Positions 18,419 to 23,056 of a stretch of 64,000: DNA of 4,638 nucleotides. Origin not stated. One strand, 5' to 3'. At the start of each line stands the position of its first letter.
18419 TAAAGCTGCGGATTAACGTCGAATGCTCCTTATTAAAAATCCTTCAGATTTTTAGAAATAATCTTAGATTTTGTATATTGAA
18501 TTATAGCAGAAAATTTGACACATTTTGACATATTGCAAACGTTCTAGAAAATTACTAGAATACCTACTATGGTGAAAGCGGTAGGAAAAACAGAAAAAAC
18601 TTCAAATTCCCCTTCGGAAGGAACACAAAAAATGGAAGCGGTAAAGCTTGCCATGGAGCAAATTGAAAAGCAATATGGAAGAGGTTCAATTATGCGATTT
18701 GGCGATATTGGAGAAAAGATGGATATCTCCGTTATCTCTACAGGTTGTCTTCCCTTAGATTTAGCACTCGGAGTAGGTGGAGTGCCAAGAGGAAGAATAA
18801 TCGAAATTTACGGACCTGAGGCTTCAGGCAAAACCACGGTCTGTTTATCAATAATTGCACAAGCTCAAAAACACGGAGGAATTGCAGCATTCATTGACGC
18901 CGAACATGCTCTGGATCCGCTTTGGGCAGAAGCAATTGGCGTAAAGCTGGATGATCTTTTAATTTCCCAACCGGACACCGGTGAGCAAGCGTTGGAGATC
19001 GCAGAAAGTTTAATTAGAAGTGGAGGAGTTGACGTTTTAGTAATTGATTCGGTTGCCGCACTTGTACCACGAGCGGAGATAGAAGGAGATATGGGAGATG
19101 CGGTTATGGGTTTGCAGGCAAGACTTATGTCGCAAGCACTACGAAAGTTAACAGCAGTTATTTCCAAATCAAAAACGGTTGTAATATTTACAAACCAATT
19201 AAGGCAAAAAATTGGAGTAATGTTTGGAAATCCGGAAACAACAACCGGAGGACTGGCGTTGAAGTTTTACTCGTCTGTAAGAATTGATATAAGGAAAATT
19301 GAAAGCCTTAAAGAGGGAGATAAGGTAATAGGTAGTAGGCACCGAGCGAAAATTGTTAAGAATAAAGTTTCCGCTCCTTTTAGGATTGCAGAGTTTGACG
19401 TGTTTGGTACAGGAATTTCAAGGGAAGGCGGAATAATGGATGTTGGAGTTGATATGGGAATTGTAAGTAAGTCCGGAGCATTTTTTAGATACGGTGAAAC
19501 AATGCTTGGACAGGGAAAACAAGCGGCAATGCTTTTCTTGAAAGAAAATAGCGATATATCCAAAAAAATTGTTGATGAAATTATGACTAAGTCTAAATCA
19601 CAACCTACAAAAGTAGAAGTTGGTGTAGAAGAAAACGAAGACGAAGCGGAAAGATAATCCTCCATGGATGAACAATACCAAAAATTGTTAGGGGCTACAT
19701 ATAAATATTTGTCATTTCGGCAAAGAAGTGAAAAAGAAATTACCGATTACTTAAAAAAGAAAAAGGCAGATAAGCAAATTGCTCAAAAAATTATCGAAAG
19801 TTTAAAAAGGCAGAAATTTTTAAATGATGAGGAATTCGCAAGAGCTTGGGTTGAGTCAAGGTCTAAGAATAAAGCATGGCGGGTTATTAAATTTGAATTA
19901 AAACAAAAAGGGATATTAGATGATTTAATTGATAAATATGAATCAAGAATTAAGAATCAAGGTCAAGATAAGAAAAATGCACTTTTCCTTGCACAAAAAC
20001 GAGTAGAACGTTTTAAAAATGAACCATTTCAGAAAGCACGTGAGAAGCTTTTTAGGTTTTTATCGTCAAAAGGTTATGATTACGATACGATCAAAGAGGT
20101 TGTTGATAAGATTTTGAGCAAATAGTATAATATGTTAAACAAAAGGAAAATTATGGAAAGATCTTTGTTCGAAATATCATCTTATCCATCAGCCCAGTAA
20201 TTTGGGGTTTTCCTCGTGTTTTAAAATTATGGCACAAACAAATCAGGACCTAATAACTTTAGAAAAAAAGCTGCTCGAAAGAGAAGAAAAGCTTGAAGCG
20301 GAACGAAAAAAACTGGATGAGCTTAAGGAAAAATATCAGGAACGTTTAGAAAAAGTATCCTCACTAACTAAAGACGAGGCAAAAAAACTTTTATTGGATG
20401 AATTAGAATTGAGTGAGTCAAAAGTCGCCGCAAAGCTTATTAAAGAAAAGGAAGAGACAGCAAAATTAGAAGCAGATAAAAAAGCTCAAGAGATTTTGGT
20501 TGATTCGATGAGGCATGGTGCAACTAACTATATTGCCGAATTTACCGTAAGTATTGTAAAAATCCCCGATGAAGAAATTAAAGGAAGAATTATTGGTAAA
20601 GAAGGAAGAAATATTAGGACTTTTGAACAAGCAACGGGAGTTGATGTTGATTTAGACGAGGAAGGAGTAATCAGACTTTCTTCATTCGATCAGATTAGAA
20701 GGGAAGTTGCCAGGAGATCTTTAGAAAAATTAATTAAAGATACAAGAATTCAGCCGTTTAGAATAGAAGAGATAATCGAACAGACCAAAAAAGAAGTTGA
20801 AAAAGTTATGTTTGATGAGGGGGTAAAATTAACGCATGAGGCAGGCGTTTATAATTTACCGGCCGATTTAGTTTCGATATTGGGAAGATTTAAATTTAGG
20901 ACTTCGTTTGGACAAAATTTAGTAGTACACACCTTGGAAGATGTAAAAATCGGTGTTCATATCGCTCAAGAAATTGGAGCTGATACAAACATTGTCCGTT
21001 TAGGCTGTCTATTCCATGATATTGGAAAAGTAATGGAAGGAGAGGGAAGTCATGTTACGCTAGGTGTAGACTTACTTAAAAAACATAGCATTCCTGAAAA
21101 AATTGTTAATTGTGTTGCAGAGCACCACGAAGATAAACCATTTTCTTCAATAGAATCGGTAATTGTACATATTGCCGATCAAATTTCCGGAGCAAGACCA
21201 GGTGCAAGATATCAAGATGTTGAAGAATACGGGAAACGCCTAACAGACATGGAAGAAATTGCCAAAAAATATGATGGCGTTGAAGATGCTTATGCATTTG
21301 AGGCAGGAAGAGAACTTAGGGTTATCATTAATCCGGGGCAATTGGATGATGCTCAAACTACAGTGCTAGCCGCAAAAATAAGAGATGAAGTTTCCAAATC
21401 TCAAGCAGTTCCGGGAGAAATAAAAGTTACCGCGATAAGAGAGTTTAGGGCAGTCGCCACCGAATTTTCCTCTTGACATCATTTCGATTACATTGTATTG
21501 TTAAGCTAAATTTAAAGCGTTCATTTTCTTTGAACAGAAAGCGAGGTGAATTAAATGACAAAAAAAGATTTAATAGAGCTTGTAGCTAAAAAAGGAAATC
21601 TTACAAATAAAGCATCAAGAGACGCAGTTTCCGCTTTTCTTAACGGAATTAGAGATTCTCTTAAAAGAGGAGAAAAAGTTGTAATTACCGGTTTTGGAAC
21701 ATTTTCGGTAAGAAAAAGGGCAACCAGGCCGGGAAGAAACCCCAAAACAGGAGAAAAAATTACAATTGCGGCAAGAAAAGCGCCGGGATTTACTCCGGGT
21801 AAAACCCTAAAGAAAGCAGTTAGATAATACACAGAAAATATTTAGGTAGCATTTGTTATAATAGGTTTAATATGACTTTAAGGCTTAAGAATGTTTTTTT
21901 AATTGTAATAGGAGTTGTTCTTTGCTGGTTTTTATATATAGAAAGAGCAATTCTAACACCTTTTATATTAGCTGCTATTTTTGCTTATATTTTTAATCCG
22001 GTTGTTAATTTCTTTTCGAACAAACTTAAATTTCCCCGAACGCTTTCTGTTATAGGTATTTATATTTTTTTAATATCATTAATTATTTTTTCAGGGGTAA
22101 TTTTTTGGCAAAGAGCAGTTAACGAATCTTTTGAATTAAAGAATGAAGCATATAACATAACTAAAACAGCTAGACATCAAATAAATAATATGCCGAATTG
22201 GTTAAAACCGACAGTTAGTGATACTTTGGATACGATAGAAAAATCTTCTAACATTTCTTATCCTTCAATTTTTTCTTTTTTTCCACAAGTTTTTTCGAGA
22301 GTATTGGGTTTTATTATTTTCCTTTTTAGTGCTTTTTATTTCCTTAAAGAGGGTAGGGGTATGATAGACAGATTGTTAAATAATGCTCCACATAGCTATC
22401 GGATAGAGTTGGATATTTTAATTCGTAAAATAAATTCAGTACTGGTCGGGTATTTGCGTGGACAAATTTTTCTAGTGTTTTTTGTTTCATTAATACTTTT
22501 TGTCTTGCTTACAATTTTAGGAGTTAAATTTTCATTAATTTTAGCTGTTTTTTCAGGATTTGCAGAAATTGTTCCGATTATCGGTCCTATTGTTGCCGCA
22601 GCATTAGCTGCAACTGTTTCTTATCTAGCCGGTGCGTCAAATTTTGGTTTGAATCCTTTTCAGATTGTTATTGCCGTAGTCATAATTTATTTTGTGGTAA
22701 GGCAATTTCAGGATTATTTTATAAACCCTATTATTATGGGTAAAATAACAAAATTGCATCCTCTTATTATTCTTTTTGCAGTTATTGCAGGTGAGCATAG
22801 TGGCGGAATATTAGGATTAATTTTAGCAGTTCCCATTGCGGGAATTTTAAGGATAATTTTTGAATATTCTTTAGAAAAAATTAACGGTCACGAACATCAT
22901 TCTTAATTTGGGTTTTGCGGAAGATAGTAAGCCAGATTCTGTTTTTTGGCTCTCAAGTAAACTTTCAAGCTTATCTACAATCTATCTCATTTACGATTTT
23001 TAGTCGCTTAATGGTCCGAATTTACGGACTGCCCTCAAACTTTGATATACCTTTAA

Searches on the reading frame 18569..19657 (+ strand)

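Call 9: search_protein_families(library=pfam, proteins=[window:18569-19657:+])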
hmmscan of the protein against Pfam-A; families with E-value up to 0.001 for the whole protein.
window:18569-19657:+ (362 aa): 8 families
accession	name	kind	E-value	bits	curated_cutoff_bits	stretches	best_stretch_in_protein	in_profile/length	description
PF00154.27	RecA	-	2.7e-129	430.6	27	1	24-284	2-262/262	recA bacterial DNA recombination protein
PF21096.2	RecA_C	-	1e-17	64.5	27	1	287-341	1-55/57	RecA C-terminal domain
PF08423.17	Rad51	-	3.3e-11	43.3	22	1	52-254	4-222/244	Rad51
PF06745.19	ATPase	-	5.2e-07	29.7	26.6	1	57-220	2-167/231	KaiC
PF13191.12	AAA_16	-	2.4e-05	25.3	32.6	1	73-207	22-137/167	AAA ATPase domain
PF01637.24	ATPase_2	-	0.00021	21.6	33.2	1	76-211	21-119/225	ATPase domain predominantly from Archaea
PF13401.12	AAA_22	-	0.0006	20.6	27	0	76-170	6-97/130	AAA domain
PF13481.12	AAA_25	-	0.00098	19.2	27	0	71-166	29-156/195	AAA domain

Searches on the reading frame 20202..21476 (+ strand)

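Call 9: search_protein_families(library=pfam, proteins=[window:20202-21476:+])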
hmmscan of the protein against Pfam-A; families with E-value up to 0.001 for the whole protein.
window:20202-21476:+ (424 aa): 3 families
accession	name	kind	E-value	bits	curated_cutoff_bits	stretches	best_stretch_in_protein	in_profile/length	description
PF12072.13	RNase_Y_N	-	5.4e-17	62.3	32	1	10-108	101-199/201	RNase Y N-terminal region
PF01966.28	HD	-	1.2e-14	55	22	1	243-329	4-114/116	HD domain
PF00013.35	KH_1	-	3.3e-07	30.4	21.5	1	119-173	4-63/66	KH domain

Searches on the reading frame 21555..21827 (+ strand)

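Call 9: search_protein_families(library=pfam, proteins=[window:21555-21827:+])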
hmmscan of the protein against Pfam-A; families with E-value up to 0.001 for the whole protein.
window:21555-21827:+ (90 aa): 3 families
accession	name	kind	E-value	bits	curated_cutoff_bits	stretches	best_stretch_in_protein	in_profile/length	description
PF00216.26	Bac_DNA_binding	-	1.9e-33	115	22.4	1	1-89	1-89/90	Bacterial DNA-binding protein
PF18291.6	HU-HIG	-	1.2e-05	25.8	26.2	1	2-89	33-118/125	HU domain fused to wHTH, Ig, or Glycine-rich motif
PF18175.6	HU-CCDC81_bac_2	-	0.0007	19.9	35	1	6-54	3-51/70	CCDC81-like prokaryotic HU domain 2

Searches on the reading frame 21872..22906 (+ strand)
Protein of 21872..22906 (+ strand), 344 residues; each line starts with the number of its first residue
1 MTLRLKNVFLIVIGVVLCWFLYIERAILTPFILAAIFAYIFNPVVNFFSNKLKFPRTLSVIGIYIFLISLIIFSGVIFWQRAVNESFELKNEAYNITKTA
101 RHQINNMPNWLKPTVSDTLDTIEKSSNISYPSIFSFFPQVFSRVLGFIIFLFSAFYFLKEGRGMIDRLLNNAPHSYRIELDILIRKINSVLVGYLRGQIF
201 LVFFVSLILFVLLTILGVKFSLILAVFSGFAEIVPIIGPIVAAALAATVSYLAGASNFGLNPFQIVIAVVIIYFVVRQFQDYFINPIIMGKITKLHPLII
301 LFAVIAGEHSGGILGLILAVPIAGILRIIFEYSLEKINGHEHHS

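Call 9: search_protein_families(library=pfam, proteins=[window:21872-22906:+])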
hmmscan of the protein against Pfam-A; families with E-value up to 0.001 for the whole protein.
window:21872-22906:+ (344 aa): 1 family
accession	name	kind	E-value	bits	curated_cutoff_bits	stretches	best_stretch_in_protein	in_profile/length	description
PF01594.21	AI-2E_transport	-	4.6e-61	207.2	34.3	1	9-332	6-325/327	AI-2E family transporter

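Call 11: find_homologous_proteins(query=window:21872-22906:+, max_evalue=1e-20)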
Query window:21872-22906:+ (344 aa): 702 proteins with E <= 1e-20 among 8000 candidates; the best 120 are listed.
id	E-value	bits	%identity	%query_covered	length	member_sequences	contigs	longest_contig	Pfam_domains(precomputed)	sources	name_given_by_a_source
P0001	9.8e-213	724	100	100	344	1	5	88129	PF01594.23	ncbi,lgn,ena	-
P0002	2.4e-175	601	81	99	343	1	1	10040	PF01594.23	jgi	jgi:predicted PurR-regulated permease PerM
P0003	4.0e-172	590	80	100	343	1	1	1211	PF01594.23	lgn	-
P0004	2.1e-171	588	80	100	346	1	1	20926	PF01594.23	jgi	jgi:predicted PurR-regulated permease PerM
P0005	8.7e-168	576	78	100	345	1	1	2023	PF01594.23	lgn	-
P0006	6.3e-161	553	78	99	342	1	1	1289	PF01594.23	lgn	-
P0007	3.3e-159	548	73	100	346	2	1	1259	PF01594.23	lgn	-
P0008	5.7e-159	547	74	100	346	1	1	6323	PF01594.23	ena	-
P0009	2.3e-157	542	73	100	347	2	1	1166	PF01594.23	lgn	-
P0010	2.5e-157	541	74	100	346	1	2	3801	PF01594.23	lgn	-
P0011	7.6e-157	540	72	100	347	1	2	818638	PF01594.23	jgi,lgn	jgi:predicted PurR-regulated permease PerM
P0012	1.2e-156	539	72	100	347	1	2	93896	PF01594.23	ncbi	-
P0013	1.6e-156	539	73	100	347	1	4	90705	PF01594.23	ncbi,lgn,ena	-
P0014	3.2e-156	538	72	100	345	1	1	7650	PF01594.23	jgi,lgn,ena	-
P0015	4.2e-156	537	72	100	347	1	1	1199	PF01594.23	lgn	-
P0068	3.8e-144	498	67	99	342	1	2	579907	PF01594.23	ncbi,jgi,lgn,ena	ncbi:MAG: AI-2E family transporter [Candidatus Levyibacteriota bacterium]|jgi:predicted PurR-regulat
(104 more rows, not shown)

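Call 12: find_encoding_contigs(protein=P0068, flank=4000, max_places=2)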
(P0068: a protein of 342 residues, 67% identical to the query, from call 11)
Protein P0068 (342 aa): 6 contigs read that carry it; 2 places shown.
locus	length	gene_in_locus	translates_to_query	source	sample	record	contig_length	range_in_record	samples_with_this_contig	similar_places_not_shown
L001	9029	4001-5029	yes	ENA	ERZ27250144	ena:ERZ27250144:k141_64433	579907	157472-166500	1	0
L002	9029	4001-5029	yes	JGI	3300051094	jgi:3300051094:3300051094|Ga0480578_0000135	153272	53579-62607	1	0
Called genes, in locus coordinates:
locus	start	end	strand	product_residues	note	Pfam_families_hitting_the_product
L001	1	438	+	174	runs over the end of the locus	PF01894:YjbQ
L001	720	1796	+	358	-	PF00154:RecA_N, PF06745:ATPase (faint), PF08423:Rad51, PF21096:RecA_C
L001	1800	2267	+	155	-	PF21982:RecX_HTH1, PF02631:RecX_HTH2, PF21981:RecX_HTH3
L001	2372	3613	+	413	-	PF12072:RNase_Y_N, PF00013:KH_1 (weak), PF22891:KH_PNO1_2nd (weak), PF01966:HD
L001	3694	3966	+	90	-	PF00216:Bac_DNA_binding, PF18291:HU-HIG (weak)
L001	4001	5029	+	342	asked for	PF01594:AI-2E_transport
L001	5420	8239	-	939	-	PF00580:UvrD-helicase, PF01443:Viral_helicase1 (faint), PF13086:AAA_11 (faint), PF13245:AAA_19, PF13604:AAA_30 (faint), PF13361:UvrD_C, PF10926:DUF2800 (weak), PF12705:PDDEXK_1, +1 more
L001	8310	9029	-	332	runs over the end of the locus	PF02646:RmuC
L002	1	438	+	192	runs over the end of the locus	PF01894:YjbQ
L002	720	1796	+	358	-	PF00154:RecA_N, PF06745:ATPase (faint), PF08423:Rad51, PF21096:RecA_C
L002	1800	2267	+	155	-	PF21982:RecX_HTH1, PF02631:RecX_HTH2, PF21981:RecX_HTH3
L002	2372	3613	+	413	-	PF12072:RNase_Y_N, PF00013:KH_1 (weak), PF22891:KH_PNO1_2nd (weak), PF01966:HD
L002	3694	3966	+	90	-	PF00216:Bac_DNA_binding, PF18291:HU-HIG (weak)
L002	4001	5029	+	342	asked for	PF01594:AI-2E_transport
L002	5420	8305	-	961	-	PF00580:UvrD-helicase, PF01443:Viral_helicase1 (faint), PF13086:AAA_11 (weak), PF13245:AAA_19, PF13604:AAA_30 (faint), PF13361:UvrD_C, PF10926:DUF2800 (weak), PF12705:PDDEXK_1, +1 more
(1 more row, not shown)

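Call 13: find_encoding_contigs(protein=P0011, flank=4000, max_places=2)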
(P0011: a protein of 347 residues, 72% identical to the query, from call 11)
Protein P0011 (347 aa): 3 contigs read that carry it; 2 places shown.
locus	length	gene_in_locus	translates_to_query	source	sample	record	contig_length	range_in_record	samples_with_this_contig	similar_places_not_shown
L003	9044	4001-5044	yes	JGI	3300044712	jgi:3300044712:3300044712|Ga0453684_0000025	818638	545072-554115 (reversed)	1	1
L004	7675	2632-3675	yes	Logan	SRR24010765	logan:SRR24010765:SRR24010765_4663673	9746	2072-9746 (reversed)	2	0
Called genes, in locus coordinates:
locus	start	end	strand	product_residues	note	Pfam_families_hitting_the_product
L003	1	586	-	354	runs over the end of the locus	PF00348:polyprenyl_synt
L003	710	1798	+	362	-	PF00154:RecA_N, PF08423:Rad51, PF06745:ATPase (weak), PF21096:RecA_C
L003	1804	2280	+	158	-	PF21982:RecX_HTH1, PF02631:RecX_HTH2, PF21981:RecX_HTH3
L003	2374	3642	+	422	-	PF12072:RNase_Y_N, PF00013:KH_1 (weak), PF22891:KH_PNO1_2nd (weak), PF01966:HD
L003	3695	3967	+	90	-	PF00216:Bac_DNA_binding, PF18291:HU-HIG (weak)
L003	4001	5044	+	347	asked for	PF01594:AI-2E_transport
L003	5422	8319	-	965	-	PF00580:UvrD-helicase, PF01443:Viral_helicase1 (faint), PF13086:AAA_11 (weak), PF13245:AAA_19, PF13361:UvrD_C, PF13538:UvrD_C_2 (weak), PF12705:PDDEXK_1, PF01930:Cas_Cas4 (weak), +1 more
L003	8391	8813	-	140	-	PF13473:Cupredoxin_1, PF00127:Copper-bind (weak)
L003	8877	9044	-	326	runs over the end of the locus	PF02646:RmuC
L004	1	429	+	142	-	?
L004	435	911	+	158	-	PF21982:RecX_HTH1, PF02631:RecX_HTH2, PF21981:RecX_HTH3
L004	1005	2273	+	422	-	PF12072:RNase_Y_N, PF00013:KH_1 (weak), PF22891:KH_PNO1_2nd (weak), PF01966:HD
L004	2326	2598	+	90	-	PF00216:Bac_DNA_binding, PF18291:HU-HIG (weak)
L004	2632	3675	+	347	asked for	PF01594:AI-2E_transport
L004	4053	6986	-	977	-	PF00580:UvrD-helicase, PF13086:AAA_11 (weak), PF13245:AAA_19, PF13604:AAA_30 (faint), PF13361:UvrD_C, PF13538:UvrD_C_2 (weak), PF12705:PDDEXK_1, PF01930:Cas_Cas4 (weak), +1 more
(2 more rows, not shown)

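Call 14: find_encoding_contigs(protein=P0004, flank=4000, max_places=2)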
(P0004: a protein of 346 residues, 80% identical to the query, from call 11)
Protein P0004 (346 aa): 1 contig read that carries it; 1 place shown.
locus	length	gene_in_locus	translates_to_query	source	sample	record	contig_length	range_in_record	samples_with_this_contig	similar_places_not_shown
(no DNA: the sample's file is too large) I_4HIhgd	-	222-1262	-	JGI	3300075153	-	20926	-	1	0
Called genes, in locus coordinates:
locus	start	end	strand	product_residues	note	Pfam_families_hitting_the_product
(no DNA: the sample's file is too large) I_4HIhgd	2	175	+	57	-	?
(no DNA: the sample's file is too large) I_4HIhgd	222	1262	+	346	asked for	PF01594:AI-2E_transport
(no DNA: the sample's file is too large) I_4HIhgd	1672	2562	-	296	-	PF00149:Metallophos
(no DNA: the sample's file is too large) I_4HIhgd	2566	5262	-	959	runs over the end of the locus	PF00580:UvrD-helicase, PF01443:Viral_helicase1 (faint), PF13245:AAA_19, PF13361:UvrD_C, PF13538:UvrD_C_2 (faint), PF12705:PDDEXK_1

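Call 16: find_related_loci(query=A1, collection=genome_contigs, flank=2500)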
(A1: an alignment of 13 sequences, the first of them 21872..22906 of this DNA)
Query A1 (344 aa) in genome_contigs; peptide patterns used: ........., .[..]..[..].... (x = any residue, [..] = any of these).
51 stretches matched a pattern; 39 encode a relative of the query (tblastn E <= 1e-3); 39 distinct loci.
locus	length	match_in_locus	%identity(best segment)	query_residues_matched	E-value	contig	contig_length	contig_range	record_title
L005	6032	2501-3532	70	1-344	5e-156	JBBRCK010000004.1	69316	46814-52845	MAG: Candidatus Levyibacteriota bacterium isolate Co_metawrap_2398 Cmw_2398_k141_4941770_length_69316_cov_21.9988, whole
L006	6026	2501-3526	67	1-342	2e-155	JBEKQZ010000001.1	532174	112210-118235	MAG: Candidatus Levyibacteriota bacterium isolate SPRUCE 49 SPRUCE_49_1, whole genome shotgun sequence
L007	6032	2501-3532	71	1-344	8e-152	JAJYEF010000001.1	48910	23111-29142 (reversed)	MAG: bacterium isolate DBS1-1.bin22 NODE_1029_length_48910_cov_4.040998, whole genome shotgun sequence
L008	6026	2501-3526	66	1-342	1e-147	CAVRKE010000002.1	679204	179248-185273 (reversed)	MAG: Candidatus Levybacteria bacterium isolate MFD01476.bin.1.95 genome assembly, contig: contig_6007, whole genome shot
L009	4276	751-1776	68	1-342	7e-148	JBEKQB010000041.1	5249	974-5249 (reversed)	MAG: Candidatus Levyibacteriota bacterium isolate SPRUCE 478 SPRUCE_478_41, whole genome shotgun sequence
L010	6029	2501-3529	68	1-343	1e-146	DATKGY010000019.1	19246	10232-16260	MAG TPA_asm: Patescibacteria group bacterium isolate SMAG_U14563 k141_31479, whole genome shotgun sequence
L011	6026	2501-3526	65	1-341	5e-144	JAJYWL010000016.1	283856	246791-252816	MAG: bacterium isolate FK3.bin113 NODE_31_length_283856_cov_3.502479, whole genome shotgun sequence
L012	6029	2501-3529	74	1-343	5e-167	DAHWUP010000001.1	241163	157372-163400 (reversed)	MAG TPA_asm: Candidatus Levyibacteriota bacterium isolate clean1537 NODE_1_length_241163_cov_9.246451, whole genome shot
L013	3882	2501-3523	68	1-341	1e-143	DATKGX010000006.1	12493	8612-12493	MAG TPA_asm: Patescibacteria group bacterium isolate SMAG_U14562 k141_202596, whole genome shotgun sequence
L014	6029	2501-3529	63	1-343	5e-142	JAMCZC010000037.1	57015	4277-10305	MAG: Patescibacteria group bacterium isolate FK_Sedi_B_Bin.322 NODE_1334_length_57015_cov_36.7025, whole genome shotgun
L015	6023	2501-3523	64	1-341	4e-139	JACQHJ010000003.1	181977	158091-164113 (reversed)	MAG: Candidatus Levyibacteriota bacterium isolate NC_groundwater_1096_Ag_S2p5_37_166 S_2p5_S6_coassembly_k141_1322597, w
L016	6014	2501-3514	59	1-338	3e-136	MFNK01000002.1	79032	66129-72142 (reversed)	MAG: Candidatus Levybacteria bacterium RIFCSPHIGHO2_01_FULL_36_15b rifcsphigho2_01_scaffold_1395, whole genome shotgun s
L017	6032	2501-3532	64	1-344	2e-131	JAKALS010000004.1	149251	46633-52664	MAG: bacterium isolate WY5.bin132 NODE_158_length_149251_cov_6.498672, whole genome shotgun sequence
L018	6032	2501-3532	60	1-344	4e-131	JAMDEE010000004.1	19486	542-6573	MAG: Patescibacteria group bacterium isolate FK_Sedi_B_Bin.111 NODE_9831_length_19486_cov_6.10088, whole genome shotgun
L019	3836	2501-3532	63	1-344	8e-132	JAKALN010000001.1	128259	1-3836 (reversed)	MAG: bacterium isolate WY5.bin128 NODE_199_length_128259_cov_9.479966, whole genome shotgun sequence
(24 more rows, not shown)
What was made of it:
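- Synteny: recA-recX-rny-hup-AI2E-[RNA]-helicase-rmuC is conserved (calls 12, 13, 16).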
